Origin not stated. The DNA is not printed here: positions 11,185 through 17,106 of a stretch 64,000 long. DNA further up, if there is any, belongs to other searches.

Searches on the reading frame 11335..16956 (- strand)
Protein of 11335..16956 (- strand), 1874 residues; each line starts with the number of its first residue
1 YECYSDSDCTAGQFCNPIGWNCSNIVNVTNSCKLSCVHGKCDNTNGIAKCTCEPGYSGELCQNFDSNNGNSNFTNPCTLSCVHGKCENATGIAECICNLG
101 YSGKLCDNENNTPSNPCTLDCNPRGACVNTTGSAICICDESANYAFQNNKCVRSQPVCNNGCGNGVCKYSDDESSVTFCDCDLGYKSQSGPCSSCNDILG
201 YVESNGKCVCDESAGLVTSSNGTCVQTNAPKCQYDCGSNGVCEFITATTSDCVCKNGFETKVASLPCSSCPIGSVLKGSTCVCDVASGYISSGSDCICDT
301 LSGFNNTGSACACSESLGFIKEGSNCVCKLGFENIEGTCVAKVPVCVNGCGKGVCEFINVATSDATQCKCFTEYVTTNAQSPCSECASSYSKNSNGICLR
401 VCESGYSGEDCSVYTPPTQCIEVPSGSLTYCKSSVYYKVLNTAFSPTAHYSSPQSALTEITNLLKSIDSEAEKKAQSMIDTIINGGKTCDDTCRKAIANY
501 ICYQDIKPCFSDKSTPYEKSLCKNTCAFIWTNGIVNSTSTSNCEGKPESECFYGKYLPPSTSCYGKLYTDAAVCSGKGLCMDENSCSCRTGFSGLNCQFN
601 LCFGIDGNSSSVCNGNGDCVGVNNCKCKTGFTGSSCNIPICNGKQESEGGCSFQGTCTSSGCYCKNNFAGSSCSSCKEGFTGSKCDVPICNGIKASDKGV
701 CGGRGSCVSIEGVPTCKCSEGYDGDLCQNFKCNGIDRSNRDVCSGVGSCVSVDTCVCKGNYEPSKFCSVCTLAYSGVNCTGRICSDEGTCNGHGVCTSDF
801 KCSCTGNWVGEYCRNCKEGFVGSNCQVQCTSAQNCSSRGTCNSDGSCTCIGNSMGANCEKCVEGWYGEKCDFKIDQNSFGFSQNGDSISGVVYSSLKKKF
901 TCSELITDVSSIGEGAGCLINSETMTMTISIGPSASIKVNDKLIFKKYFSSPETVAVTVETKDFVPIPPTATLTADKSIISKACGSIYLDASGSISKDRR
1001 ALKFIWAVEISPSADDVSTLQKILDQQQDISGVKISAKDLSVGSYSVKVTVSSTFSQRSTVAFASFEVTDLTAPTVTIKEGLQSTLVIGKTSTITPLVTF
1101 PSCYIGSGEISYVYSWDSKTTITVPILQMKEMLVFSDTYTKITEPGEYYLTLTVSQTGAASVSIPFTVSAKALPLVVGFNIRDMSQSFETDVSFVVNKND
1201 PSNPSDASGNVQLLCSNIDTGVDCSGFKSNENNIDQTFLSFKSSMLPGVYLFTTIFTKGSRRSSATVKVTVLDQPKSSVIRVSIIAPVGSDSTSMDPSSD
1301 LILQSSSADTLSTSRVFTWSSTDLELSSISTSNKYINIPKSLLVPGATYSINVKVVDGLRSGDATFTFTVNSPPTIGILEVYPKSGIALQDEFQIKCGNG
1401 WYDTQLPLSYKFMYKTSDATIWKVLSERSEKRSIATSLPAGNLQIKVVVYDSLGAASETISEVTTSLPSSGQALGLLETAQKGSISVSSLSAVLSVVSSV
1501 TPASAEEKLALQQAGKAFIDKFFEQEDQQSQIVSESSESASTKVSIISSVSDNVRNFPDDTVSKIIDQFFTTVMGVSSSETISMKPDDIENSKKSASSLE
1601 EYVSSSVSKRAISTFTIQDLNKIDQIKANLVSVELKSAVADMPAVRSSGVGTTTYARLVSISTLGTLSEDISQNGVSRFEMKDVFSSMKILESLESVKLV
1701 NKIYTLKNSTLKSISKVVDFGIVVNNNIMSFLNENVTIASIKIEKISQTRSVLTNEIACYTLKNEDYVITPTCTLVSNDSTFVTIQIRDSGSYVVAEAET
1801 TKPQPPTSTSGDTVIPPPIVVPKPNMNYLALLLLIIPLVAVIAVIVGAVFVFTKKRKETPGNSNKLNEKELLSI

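Call 16: find_homologous_proteins(query=window:11335-16956:-, max_evalue=0.00001)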
Query window:11335-16956:- (1874 aa): 5 proteins with E <= 0.00001 among 6874 candidates.
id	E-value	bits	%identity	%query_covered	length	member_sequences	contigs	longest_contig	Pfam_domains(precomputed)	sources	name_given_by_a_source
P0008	0.0e+0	4032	97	100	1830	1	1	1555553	PF25024.1,PF02010.22,PF23106.2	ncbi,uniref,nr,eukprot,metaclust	ncbi:basal body protein [Naegleria gruberi]|uniref:Basal body protein n=1 Tax=Naegleria gruberi TaxI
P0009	0.0e+0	1752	50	87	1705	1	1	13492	PF25024.1,PF02010.22,PF23106.2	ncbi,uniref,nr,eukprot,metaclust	ncbi:predicted protein [Naegleria gruberi]|uniref:Predicted protein n=1 Tax=Naegleria gruberi TaxID=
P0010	1.6e-55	206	33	15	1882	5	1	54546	PF00415.25,PF13540.13,PF07974.20,PF25024.1,PF25384.2,PF23301.2,PF23106.2,PF25390.2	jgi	jgi:alpha-tubulin suppressor-like RCC1 family protein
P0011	6.0e-26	108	31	17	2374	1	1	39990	PF01414.26,PF25024.1,PF23106.2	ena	-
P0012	1.7e-10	57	26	18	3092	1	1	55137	PF23301.2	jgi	jgi:hypothetical protein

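Call 17: find_encoding_contigs(protein=P0009, flank=10000, max_places=4)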
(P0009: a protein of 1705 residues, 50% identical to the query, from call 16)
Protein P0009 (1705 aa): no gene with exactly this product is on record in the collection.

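Call 18: find_encoding_contigs(protein=P0008, flank=10000, max_places=4)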
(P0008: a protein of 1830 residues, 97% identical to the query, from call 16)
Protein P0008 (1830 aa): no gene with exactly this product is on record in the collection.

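Call 32: search_protein_families(library=pfam, proteins=[window:11335-16956:-, P0009], max_evalue=0.01)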
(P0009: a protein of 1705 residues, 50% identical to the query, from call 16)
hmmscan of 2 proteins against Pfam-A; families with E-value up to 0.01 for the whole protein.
window:11335-16956:- (1874 aa): 5 families
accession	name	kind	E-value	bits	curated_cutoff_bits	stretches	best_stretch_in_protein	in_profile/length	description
PF02010.21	REJ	-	6.4e-40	137.5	25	1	1220-1479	145-426/452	REJ domain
PF25024.1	EGF_TEN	-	9.6e-13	48.7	65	2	572-674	32-123/234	Teneurin EGF domain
PF23106.1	EGF_Teneurin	-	3e-06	27.6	24.3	1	788-814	3-28/30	Teneurin-like EGF domain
PF07974.19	EGF_2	-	6.4e-05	23.7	22.1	2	696-727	4-32/32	EGF-like domain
PF00008.33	EGF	-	0.00038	21.1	21.5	1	698-725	5-31/32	EGF-like domain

P0009 (1705 aa): 7 families
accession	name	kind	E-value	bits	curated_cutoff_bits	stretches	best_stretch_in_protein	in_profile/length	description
PF02010.21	REJ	-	2.9e-34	118.9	25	1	1045-1296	149-421/452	REJ domain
PF23106.1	EGF_Teneurin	-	1.5e-09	38.2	24.3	1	390-415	5-29/30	Teneurin-like EGF domain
PF25024.1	EGF_TEN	-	3.2e-07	30.6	65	1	594-681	15-92/234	Teneurin EGF domain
PF00053.31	EGF_laminin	-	0.00016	22.2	21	2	654-690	1-42/49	Laminin EGF domain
PF24973.1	EGF_LMN_ATRN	-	0.00019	21.9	27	2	654-689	1-37/44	Laminin/attractin EGF domain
PF15102.11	TMEM154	-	0.0022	18.3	30.3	1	1616-1692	19-92/153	TMEM154 protein family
PF04923.17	Ninjurin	-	0.006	16.9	26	0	1655-1691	35-71/102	Ninjurin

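Call 62: list_cluster_members(proteins=[P0008, P0009, P0142, P0144, P0145, P0146, P0147, P0148, P0149, P0150])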
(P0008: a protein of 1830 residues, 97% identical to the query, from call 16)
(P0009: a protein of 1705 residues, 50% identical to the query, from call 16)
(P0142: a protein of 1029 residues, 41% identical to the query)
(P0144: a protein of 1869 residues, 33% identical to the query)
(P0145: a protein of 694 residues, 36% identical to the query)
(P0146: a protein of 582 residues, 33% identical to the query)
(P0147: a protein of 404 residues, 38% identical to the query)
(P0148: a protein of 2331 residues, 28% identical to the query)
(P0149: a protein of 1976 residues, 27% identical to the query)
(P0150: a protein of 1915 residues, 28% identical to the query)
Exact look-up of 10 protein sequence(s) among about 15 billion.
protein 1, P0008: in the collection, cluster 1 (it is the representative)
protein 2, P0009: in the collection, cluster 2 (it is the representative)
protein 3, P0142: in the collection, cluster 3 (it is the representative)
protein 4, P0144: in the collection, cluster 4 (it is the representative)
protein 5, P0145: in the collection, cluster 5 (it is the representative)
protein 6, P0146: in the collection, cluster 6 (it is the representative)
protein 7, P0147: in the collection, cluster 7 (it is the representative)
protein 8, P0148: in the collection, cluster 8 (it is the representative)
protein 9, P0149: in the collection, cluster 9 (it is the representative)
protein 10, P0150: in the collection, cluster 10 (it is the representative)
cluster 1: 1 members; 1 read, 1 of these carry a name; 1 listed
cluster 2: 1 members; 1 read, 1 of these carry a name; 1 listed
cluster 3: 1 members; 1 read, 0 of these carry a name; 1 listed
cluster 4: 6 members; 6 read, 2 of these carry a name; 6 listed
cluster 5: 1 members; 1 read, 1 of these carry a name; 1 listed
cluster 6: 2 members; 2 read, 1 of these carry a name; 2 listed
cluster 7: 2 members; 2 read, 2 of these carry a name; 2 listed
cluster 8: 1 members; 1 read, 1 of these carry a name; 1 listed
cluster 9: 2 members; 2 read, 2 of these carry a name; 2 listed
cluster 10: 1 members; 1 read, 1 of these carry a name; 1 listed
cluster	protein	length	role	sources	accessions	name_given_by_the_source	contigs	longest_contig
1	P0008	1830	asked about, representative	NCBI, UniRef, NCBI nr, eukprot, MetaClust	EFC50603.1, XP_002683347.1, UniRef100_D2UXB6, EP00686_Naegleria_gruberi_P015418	basal body protein [Naegleria gruberi] | Basal body protein n=1 Tax=Naegleria gruberi TaxID=5762 RepID=D2UXB6_NAEGR | XP_002683347.1 basal body protein [Naegleria gruberi strain NEG-M]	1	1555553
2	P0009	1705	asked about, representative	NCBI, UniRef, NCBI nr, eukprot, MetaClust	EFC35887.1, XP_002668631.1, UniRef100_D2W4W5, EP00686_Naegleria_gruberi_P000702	predicted protein [Naegleria gruberi] | Predicted protein n=1 Tax=Naegleria gruberi TaxID=5762 RepID=D2W4W5_NAEGR | uncharacterized protein NAEGRDRAFT_76453 [Naegleria gruberi]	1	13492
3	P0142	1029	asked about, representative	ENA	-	-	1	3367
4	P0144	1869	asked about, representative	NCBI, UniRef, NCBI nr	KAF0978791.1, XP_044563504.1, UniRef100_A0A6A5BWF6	hypothetical protein FDP41_001861 [Naegleria fowleri] | EGF-like domain-containing protein n=1 Tax=Naegleria fowleri TaxID=5763 ... | uncharacterized protein FDP41_001861 [Naegleria fowleri]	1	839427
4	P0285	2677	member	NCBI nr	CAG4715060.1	unnamed protein product [Naegleria fowleri]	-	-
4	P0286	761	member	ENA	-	-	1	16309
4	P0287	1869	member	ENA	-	-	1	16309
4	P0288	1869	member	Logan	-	-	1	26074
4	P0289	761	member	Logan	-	-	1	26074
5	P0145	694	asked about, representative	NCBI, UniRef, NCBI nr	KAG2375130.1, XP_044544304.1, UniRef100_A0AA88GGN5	hypothetical protein C9374_010134 [Naegleria lovaniensis] | PKD/REJ-like domain-containing protein n=1 Tax=Naegleria lovaniensis TaxID=51637 ... | uncharacterized protein C9374_010134 [Naegleria lovaniensis]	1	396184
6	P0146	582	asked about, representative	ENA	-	-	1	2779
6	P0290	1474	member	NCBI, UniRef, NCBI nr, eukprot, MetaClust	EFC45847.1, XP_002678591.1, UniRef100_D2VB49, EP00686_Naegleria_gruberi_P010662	basal body protein [Naegleria gruberi] | Basal body protein n=1 Tax=Naegleria gruberi TaxID=5762 RepID=D2VB49_NAEGR | XP_002678591.1 basal body protein [Naegleria gruberi strain NEG-M]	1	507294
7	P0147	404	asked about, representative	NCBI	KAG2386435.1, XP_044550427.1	hypothetical protein C9374_002179, partial [Naegleria lovaniensis]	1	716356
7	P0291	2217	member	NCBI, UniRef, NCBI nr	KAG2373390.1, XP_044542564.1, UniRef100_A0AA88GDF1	hypothetical protein C9374_012256 [Naegleria lovaniensis] | Uncharacterized protein n=1 Tax=Naegleria lovaniensis TaxID=51637 RepID=A0AA88GDF1_NAELO | uncharacterized protein C9374_012256 [Naegleria lovaniensis]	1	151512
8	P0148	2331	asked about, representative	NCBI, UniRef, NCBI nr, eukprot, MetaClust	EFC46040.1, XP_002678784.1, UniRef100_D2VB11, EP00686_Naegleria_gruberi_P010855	predicted protein [Naegleria gruberi] | Predicted protein n=1 Tax=Naegleria gruberi TaxID=5762 RepID=D2VB11_NAEGR | uncharacterized protein NAEGRDRAFT_66049 [Naegleria gruberi]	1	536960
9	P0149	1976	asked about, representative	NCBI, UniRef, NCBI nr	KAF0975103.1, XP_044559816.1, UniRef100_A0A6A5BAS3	hypothetical protein FDP41_005856 [Naegleria fowleri] | EGF-like domain-containing protein n=1 Tax=Naegleria fowleri TaxID=5763 ... | uncharacterized protein FDP41_005856 [Naegleria fowleri]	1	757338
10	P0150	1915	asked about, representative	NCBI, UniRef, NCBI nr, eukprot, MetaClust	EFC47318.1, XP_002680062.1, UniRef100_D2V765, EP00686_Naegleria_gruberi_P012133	basal body protein NBP family [Naegleria gruberi] | Basal body protein NBP family n=1 Tax=Naegleria gruberi TaxID=5762 RepID=D2V765_NAEGR | XP_002680062.1 basal body protein NBP family [Naegleria gruberi strain NEG-M]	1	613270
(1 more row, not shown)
